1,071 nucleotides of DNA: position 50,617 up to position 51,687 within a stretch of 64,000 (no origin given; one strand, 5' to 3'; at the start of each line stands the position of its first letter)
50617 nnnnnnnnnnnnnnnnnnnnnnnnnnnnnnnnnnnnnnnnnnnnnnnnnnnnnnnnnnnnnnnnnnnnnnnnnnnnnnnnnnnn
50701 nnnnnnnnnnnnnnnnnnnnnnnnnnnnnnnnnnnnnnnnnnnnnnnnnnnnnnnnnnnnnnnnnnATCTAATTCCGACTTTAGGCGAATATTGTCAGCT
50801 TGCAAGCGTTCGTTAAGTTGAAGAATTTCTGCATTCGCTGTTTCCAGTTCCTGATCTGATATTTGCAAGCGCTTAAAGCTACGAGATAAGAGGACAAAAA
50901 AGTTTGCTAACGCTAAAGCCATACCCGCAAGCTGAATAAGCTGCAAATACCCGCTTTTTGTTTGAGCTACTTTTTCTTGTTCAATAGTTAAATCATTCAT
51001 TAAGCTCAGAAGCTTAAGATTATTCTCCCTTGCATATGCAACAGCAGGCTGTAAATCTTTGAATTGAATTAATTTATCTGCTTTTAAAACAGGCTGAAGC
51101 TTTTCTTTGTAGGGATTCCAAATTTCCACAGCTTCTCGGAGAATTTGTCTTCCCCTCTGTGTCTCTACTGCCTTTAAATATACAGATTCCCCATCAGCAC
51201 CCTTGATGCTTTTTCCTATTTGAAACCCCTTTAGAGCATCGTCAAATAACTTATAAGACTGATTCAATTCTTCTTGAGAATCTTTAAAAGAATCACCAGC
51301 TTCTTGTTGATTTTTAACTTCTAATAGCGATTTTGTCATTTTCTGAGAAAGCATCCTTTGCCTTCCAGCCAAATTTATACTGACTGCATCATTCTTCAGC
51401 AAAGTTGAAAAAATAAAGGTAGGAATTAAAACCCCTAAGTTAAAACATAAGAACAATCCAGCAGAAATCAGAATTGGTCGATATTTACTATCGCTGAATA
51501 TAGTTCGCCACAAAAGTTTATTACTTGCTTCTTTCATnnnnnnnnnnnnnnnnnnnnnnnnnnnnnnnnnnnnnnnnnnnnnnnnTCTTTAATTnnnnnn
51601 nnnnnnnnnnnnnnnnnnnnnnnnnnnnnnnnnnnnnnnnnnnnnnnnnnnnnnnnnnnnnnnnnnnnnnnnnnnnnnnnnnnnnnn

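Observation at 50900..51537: PP2C phosphatase carries a NarX/PilJ-type sensor: possible nitrate-controlled phospho-switch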

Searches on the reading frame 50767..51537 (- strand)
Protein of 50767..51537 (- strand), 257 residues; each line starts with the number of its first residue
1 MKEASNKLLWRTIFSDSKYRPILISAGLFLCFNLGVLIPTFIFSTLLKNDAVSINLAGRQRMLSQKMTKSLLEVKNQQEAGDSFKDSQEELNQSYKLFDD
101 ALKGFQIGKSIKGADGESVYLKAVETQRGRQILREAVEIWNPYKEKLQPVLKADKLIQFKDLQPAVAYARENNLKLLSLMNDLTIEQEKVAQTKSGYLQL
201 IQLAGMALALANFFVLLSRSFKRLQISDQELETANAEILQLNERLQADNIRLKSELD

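Call 5: search_solved_structures(query=window:50767-51537:-, max_evalue=10, show_alignments=5)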
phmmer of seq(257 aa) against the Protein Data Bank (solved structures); distinct sequences matched with E-value up to 10: 4.
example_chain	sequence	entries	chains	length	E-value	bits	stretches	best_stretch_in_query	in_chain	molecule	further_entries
6gcv_A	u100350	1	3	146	0.11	15.5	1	52-75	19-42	Chemotaxis transducer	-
2jnk_A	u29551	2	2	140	0.47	13.4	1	89-147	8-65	Hyalurononglucosaminidase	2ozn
2xvg_A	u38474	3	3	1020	0.89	12.5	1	88-154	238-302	ALPHA XYLOSIDASE | ALPHA-XYLOSIDASE, PUTATIVE, XYL31A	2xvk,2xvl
5vpu_A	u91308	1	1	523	2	11.4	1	97-194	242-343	2,3-bisphosphoglycerate-independent phosphoglycerate mutase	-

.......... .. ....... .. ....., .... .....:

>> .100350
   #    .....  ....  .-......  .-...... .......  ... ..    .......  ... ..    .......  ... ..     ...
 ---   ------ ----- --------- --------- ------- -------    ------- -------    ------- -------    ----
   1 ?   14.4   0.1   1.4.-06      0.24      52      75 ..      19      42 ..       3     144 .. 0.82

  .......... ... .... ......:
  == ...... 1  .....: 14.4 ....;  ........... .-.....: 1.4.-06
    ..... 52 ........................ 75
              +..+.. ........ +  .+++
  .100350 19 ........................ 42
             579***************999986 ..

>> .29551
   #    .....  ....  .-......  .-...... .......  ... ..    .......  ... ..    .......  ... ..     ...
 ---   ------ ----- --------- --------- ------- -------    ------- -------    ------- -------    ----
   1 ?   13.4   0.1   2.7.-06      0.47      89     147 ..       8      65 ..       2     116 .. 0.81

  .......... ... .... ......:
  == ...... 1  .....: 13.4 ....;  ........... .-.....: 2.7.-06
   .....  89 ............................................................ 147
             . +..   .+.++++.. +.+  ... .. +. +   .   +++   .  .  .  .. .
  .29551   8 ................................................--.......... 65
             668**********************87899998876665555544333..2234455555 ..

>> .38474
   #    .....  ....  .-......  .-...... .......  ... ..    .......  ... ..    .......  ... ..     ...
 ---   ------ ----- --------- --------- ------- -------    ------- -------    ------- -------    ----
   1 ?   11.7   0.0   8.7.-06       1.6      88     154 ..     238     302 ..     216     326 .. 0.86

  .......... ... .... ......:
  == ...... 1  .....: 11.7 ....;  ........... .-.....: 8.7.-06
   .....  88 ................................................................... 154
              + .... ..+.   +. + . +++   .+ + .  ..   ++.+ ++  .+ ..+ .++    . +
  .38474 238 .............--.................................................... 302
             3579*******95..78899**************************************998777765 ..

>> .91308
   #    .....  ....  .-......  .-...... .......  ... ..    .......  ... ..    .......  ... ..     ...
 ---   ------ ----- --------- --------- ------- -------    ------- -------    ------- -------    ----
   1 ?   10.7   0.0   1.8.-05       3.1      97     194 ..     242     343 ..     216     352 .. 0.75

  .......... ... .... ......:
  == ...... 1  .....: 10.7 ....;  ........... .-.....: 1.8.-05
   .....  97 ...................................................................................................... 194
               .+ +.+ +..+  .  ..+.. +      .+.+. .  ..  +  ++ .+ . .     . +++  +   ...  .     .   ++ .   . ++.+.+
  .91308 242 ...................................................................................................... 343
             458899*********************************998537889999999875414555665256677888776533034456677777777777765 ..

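Call 26: find_related_loci(query=A2, collection=genome_contigs, flank=10000)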
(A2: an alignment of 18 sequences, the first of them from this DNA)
Query A2 (225 aa) in genome_contigs; peptide patterns used: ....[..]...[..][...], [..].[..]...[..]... (x = any residue, [..] = any of these).
600 stretches matched a pattern (row limit reached: there are more); 288 encode a relative of the query (tblastn E <= 1e-3); the best 80 are kept; 80 distinct loci.
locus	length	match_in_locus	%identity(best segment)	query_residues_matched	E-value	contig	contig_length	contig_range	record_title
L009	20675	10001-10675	88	1-225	5e-132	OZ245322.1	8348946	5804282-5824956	MAG: Rivularia sp. (in: cyanobacteria) isolate e4d53434-fe93-44d6-a006-3b8e436d63b4 genome assembly, chromosome: 1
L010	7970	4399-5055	86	7-225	7e-129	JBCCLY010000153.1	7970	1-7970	MAG: Cyanobacteria bacterium P01_C01_bin.38 k141_2529356_length_7970_cov_93.3744, whole genome shotgun sequence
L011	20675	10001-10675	78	1-225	3e-108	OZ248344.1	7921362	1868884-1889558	MAG: Rivularia sp. (in: cyanobacteria) isolate 23fe80d2-2bef-4b14-a7c1-d0d5c20622be genome assembly, chromosome: 2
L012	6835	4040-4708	72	3-225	9e-105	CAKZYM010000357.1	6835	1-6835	MAG TPA_asm: uncultured Calothrix sp. isolate SRR3401489_bin.79_CONCOCT_v1.1_MAG genome assembly, contig: ERZ1740070.515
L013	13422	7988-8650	51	5-225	1e-68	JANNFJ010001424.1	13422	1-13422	MAG: Calothrix sp. OTE_75_metabat_31 OTE_75_k141_4457709, whole genome shotgun sequence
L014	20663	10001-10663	45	2-224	1e-53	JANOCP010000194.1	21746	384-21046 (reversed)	MAG: Polaromonas sp. isolate VAR_17_metabat_362 VAR_17_k141_4124254, whole genome shotgun sequence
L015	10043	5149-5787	43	13-224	3e-53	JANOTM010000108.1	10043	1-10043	MAG: Gammaproteobacteria bacterium isolate VAR_39_metabat_293 VAR_39_k141_5606093, whole genome shotgun sequence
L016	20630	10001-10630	46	14-225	8e-53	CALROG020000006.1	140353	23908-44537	MAG: Ramlibacter sp. 2FC isolate JJ-K1D7-64-3-mx-bin572 genome assembly, contig: JJ-K1D7-64-C24, whole genome shotgun se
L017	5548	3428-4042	46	18-224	2e-52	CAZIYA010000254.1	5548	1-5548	MAG TPA_asm: uncultured Polaromonas sp. isolate SRP136066_co1_73 genome assembly, contig: NODE_25156_length_5548_cov_7.1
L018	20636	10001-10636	44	11-224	4e-52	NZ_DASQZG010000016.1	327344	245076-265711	MAG: Polaromonas sp. isolate SMAG_U11085 k141_243261, whole genome shotgun sequence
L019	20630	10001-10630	45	14-225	1e-51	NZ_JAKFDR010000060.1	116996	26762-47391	MAG: Polaromonas sp. isolate LC052 contig-124_137, whole genome shotgun sequence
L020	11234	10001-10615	47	18-224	2e-51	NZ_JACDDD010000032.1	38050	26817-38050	MAG: Polaromonas sp. isolate MGR_bin325 SD2899_NODE_273_length_38050_cov_1.550247, whole genome shotgun sequence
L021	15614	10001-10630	47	14-225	2e-50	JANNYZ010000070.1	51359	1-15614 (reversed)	MAG: Polaromonas sp. isolate VAR_25_metabat_291 VAR_25_k141_918359, whole genome shotgun sequence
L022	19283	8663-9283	45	17-225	2e-48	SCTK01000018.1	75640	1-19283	MAG: Burkholderiaceae bacterium isolate FW300_bin.58 FW300_bin.58-141598, whole genome shotgun sequence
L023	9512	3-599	45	24-224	8e-48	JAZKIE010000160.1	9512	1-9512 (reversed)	MAG: Pseudomonadota bacterium isolate ADI_DC_SW_02_SPN_11032020-bin009_1 DCSW02SPN_B009_1_000000000160, whole genome sho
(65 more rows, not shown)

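Call 31: predict_structure(alignment_id=A2)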
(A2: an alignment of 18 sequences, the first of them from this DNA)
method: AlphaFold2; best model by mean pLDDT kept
length: 225 residues; sequences in the alignment: 18
mean_pLDDT: 85.4   pTM: 0.70
mean pLDDT of the five models: 85.4, 84.8, 83.8, 83.5, 80.6
residues with pLDDT >= 90: 98; 70-90: 107; 50-70: 18; < 50: 2
segments of 3 or more residues with pLDDT < 50: none
pLDDT, mean of each block of 10 residues (from residue 1): 55 64 76 76 84 88 93 92 92 94 93 80 92 96 94 85 93 94 93 87 83 82 75
secondary structure, 60 per line:
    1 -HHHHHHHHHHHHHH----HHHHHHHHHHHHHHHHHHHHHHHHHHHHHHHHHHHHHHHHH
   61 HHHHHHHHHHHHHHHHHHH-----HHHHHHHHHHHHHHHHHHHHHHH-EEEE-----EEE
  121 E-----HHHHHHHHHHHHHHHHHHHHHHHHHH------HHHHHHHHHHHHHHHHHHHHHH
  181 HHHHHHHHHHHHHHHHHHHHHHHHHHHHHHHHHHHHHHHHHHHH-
elements in order: H2-15 H20-79 H85-107 E109-112 E118-121 H127-152 H159-224

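Call 34: search_protein_families(library=pfam, alignment_id=A3, max_evalue=0.0001)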
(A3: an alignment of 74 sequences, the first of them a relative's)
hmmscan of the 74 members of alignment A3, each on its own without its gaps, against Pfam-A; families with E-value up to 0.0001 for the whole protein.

A. member 1, L009:10001-11008:+ (336 aa): 1 family
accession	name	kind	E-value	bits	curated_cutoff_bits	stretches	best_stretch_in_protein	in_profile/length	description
PF13675.11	PilJ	-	4.4e-11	43.3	26.6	1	47-156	6-104/114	Type IV pili methyl-accepting chemotaxis transducer N-term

B. families by the number of members that match (of 74 scanned): 15 families
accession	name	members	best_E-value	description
PF13675.11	PilJ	74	3.3e-27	Type IV pili methyl-accepting chemotaxis transducer N-term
PF02518.31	HATPase_c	38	5.9e-22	Histidine kinase-, DNA gyrase B-, and HSP90-like ATPase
PF01627.28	Hpt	37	9.9e-12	Hpt domain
PF00990.26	GGDEF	14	3.6e-54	Diguanylate cyclase, GGDEF domain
PF00015.26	MCPsignal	9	1.2e-53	Methyl-accepting chemotaxis protein (MCP) signalling domain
PF00672.30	HAMP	7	7.2e-16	HAMP domain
PF07228.17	SpoIIE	4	6.2e-42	Stage II sporulation protein E (SpoIIE)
PF00989.32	PAS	4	1.8e-08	PAS fold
PF13426.13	PAS_9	3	1.5e-07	PAS domain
PF13188.13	PAS_8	3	3.7e-07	PAS domain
PF18947.5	HAMP_2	2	1.5e-35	HAMP domain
PF08448.16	PAS_4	2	6.8e-07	PAS fold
PF00512.31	HisKA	1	8.6e-14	His Kinase A (phospho-acceptor) domain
PF13682.11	CZB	1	2e-09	Chemoreceptor zinc-binding domain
PF06009.19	Laminin_II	1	5.8e-05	Laminin Domain II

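Call 35: fold_search(model_id=the predicted structure, library=pdb)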
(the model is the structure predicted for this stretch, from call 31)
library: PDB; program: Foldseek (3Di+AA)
matches with E <= 10: 807; with E <= 0.001: 0
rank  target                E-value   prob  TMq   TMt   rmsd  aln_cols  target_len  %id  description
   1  5jgp                  1.7e-03  1.00  0.58  0.58   3.6       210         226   16  Crystal structure of the nitrate/nitrite sensor NarQ fragment bound with iodide ions (released 2017-05-31)
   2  6xyn                  1.9e-03  1.00  0.54  0.73   4.3       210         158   15  Crystal structure of a proteolytic fragment of NarQ comprising sensor and TM domains (released 2020-03-04)
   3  6gcv_B                2.4e-03  1.00  0.40  0.67   4.7       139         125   21  Ligand binding domain (LBD) of the p. aeruginosa nitrate receptor McpN (released 2018-09-19)
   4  6gcv_C                2.5e-03  1.00  0.41  0.69   4.5       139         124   21  Ligand binding domain (LBD) of the p. aeruginosa nitrate receptor McpN (released 2018-09-19)
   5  3pwx_B                3.5e-03  0.97  0.27  0.30  10.8       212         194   13  Structure of putative flagellar hook-associated protein from Vibrio parahaemolyticus (released 2011-01-19)
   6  6gcv_A                3.7e-03  1.00  0.40  0.67   4.6       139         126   21  Ligand binding domain (LBD) of the p. aeruginosa nitrate receptor McpN (released 2018-09-19)
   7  5jeq                  4.8e-03  1.00  0.52  0.52   5.9       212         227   16  Fragment of nitrate/nitrite sensor histidine kinase NarQ (R50K) in symmetric apo state (released 2017-05-31)
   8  5iji                  6.2e-03  1.00  0.58  0.57   4.0       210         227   16  Fragment of nitrate/nitrite sensor histidine kinase NarQ (WT) in symmetric holo state (released 2017-05-31)
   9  5jef_A                6.9e-03  1.00  0.53  0.54   4.5       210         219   17  Fragment of nitrate/nitrite sensor histidine kinase NarQ (WT) in asymmetric holo state (released 2017-05-31)
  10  6yue                  9.6e-03  1.00  0.58  0.57   5.0       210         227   15  Fragment of nitrate/nitrite sensor histidine kinase NarQ (R50S variant) (released 2020-05-06)
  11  8cxm_0                1.2e-02  0.99  0.35  0.31   9.1       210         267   10  Cryo-EM structure of the supercoiled E. coli K12 flagellar filament core, Normal waveform (released 2022-09-07)
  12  9lah_AA               1.2e-02  0.90  0.31  0.27  19.3       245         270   18  Cryo-EM structure of Shewanella oneidensis MR-1 flagella. (released 2026-01-07)
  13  4uos                  1.7e-02  0.85  0.26  0.30  12.7       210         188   13  Thermodynamic hyperstability in parametrically designed helical bundles (released 2014-11-05)
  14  6s1a_A                1.8e-02  1.00  0.45  0.67   3.7       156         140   12  Ligand binding domain of the P. putida receptor PcaY_PP (released 2020-10-21)
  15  6s18_A                1.9e-02  1.00  0.47  0.70   3.3       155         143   13  Ligand binding domain of the P. putida receptor PcaY_PP in complex with glycerol (released 2020-10-21)
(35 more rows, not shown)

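Call 40: search_solved_structures(query=A2, max_evalue=10, show_alignments=4)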
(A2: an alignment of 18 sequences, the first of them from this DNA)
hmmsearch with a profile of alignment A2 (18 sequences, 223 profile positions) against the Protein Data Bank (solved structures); distinct sequences matched with E-value up to 10: 3.
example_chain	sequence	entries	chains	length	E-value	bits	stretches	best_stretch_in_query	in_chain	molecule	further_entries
6gcv_A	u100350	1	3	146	9.1e-05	25.3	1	51-80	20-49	Chemotaxis transducer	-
6swg_A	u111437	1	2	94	0.54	13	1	112-173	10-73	Periphilin-1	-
7jro_j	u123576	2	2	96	1.5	11.5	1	12-49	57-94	COX7c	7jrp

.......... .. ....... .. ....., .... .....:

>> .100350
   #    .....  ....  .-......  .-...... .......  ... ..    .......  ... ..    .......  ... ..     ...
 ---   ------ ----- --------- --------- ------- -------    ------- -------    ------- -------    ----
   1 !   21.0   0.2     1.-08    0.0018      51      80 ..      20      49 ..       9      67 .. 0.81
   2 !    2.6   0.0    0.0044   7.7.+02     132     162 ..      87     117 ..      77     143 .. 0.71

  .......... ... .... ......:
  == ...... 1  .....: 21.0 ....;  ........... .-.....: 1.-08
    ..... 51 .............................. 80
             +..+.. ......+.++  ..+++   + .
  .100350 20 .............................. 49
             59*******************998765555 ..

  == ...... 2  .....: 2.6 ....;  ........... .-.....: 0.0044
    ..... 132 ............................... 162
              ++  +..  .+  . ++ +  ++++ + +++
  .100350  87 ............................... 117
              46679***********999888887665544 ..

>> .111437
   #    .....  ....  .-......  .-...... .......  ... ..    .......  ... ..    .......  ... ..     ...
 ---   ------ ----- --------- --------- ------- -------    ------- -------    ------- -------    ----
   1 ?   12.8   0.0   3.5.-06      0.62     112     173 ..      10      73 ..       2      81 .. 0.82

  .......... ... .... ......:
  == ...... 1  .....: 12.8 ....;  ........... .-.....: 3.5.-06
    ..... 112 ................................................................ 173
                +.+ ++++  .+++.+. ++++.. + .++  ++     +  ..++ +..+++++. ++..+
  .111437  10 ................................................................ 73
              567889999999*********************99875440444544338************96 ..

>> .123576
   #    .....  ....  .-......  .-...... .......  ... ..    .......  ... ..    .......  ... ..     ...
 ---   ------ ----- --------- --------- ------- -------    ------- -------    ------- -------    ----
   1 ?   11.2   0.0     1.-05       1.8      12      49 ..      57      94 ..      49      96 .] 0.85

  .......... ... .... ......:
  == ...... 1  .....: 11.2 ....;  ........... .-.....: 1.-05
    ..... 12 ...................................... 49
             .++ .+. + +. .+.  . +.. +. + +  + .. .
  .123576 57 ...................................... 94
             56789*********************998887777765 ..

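Call 68: search_protein_families(library=pfam, alignment_id=A4, max_evalue=0.00001)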
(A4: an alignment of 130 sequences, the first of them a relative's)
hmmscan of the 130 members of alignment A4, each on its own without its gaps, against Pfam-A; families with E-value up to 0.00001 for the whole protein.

A. member 1, L014:4125-5225:- (367 aa): 2 families
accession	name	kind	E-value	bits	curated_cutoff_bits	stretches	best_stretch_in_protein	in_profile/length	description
PF00814.31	TsaD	-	2.7e-95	319.5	24.8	1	45-328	2-263/264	tRNA N6-adenosine threonylcarbamoyltransferase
PF22521.2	HypF_C_2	-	3.9e-07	30.5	27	1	252-324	164-236/241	Carbamoyltransferase, Kae1-like Domain, second subdomain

B. families by the number of members that match (of 130 scanned): 124 families (the first 25 are shown)
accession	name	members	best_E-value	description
PF00005.33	ABC_tran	11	3e-49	ABC transporter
PF00072.30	Response_reg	8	3e-32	Response regulator receiver domain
PF03861.19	ANTAR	7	1.2e-22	ANTAR domain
PF13690.11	CheX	7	4.8e-19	Chemotaxis phosphatase CheX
PF00814.31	TsaD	5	1.5e-95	tRNA N6-adenosine threonylcarbamoyltransferase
PF22521.2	HypF_C_2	5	3.8e-09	Carbamoyltransferase, Kae1-like Domain, second subdomain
PF00664.28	ABC_membrane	4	4.5e-53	ABC transporter transmembrane region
PF00990.26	GGDEF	4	1.4e-48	Diguanylate cyclase, GGDEF domain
PF07690.21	MFS_1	4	3e-42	Major Facilitator Superfamily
PF02463.25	SMC_N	4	1.6e-09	RecF/RecN/SMC N terminal domain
PF13379.11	NMT1_2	3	2.7e-101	NMT1-like family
PF00563.25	EAL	3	7.1e-75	EAL domain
PF13426.13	PAS_9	3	3.5e-30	PAS domain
PF04324.20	Fer2_BFD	3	1.4e-28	BFD-like [2Fe-2S] binding domain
PF00486.34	Trans_reg_C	3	2e-25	Transcriptional regulatory protein, C terminal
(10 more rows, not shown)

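Call 71: search_protein_families(library=pfam, proteins=[L014:6734-8050:+, L014:8079-9017:+, L014:9017-9844:+, L014:9935-12079:+, L014:11883-12491:+, L014:12448-12936:+, L014:13271-13651:+, L014:14135-16606:+, L014:17133-20042:+, L016:12325-12885:+], max_evalue=0.0001)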
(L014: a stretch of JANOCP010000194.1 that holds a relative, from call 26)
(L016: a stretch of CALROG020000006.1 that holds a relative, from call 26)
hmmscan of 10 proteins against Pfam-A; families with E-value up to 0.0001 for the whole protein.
L014:6734-8050:+ (439 aa): 1 family
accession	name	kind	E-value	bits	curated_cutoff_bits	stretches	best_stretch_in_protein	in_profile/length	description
PF13379.11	NMT1_2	-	4.2e-98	328.6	24.7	1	64-314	1-252/252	NMT1-like family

L014:8079-9017:+ (313 aa): 1 family
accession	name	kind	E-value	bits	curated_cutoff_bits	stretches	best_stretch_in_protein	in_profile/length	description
PF00528.27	BPD_transp_1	-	2.1e-23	83.4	26.4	1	137-295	1-167/184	Binding-protein-dependent transport system inner membrane component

L014:9017-9844:+ (276 aa): 3 families
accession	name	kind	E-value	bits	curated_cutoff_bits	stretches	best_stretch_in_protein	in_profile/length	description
PF00005.33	ABC_tran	-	8.5e-37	127.3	25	1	34-176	1-136/137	ABC transporter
PF13304.12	AAA_21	-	1.7e-06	28.8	27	0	148-208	237-299/304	AAA domain, putative AbiEii toxin, Type IV TA system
PF03193.22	RsgA_GTPase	-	3e-05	24.4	30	0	41-66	103-128/174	RsgA GTPase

L014:9935-12079:+ (715 aa): 3 families
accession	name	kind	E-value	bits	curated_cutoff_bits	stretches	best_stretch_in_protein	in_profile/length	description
PF13675.11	PilJ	-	1.5e-13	51.2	26.6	1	63-186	1-113/114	Type IV pili methyl-accepting chemotaxis transducer N-term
PF02518.31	HATPase_c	-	7.9e-13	49.3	26.4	1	572-713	4-107/111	Histidine kinase-, DNA gyrase B-, and HSP90-like ATPase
PF01627.28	Hpt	-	4.9e-09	36.7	24.6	1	414-491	2-70/84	Hpt domain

L014:11883-12491:+ (203 aa): 1 family
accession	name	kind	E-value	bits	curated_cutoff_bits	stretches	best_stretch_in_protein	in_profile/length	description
PF00072.30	Response_reg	-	7.8e-28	97.3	30.2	1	76-187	2-109/111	Response regulator receiver domain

L014:12448-12936:+ (163 aa): 1 family
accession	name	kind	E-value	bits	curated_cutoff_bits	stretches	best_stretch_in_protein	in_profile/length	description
PF13690.11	CheX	-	1.2e-18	67.4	27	1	57-145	2-92/94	Chemotaxis phosphatase CheX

L014:13271-13651:+ (127 aa): 1 family
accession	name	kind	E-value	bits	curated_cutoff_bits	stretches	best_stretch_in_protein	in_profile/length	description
PF01042.26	Ribonuc_L-PSP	-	7.4e-26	91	27.3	1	12-124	5-120/121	Endoribonuclease L-PSP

L014:14135-16606:+ (824 aa): 7 families
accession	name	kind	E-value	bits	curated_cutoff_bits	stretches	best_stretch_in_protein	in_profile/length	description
PF07992.20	Pyr_redox_2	-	1.8e-56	192.1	26.1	1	5-307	2-288/291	Pyridine nucleotide-disulphide oxidoreductase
PF01077.27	NIR_SIR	-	1.1e-30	106.6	27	1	644-782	2-153/158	Nitrite and sulphite reductase 4Fe-4S domain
PF04324.20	Fer2_BFD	-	1.4e-28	99.4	26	2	499-549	2-49/50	BFD-like [2Fe-2S] binding domain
PF18267.7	Rubredoxin_C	-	2.8e-16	59.7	25.9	1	324-396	2-67/70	Rubredoxin NAD+ reductase C-terminal domain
PF00070.33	Pyr_redox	-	3.9e-16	59.8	22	1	147-231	1-80/82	Pyridine nucleotide-disulphide oxidoreductase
PF03460.22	NIR_SIR_ferr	-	4.8e-14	52.3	24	1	574-635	3-66/69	Nitrite/Sulfite reductase ferredoxin-like half domain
PF13738.12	Pyr_redox_3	-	3.2e-06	27.1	30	1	70-282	92-304/305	Pyridine nucleotide-disulphide oxidoreductase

L014:17133-20042:+ (970 aa): 3 families
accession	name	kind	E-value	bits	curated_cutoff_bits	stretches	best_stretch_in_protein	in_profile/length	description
PF00384.28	Molybdopterin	-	2.4e-76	257.5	24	1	62-489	1-351/353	Molybdopterin oxidoreductase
PF01568.27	Molydop_binding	-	1.8e-24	86.3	26.8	1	598-716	1-109/110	Molydopterin dinucleotide binding domain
PF04879.21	Molybdop_Fe4S4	-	7.9e-18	64.6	22.7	1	2-49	2-49/55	Molybdopterin oxidoreductase Fe4S4 domain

L016:12325-12885:+ (187 aa): 1 family
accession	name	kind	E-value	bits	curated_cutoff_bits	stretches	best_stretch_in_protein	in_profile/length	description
PF13690.11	CheX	-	1.4e-16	60.8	27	1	83-170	3-92/94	Chemotaxis phosphatase CheX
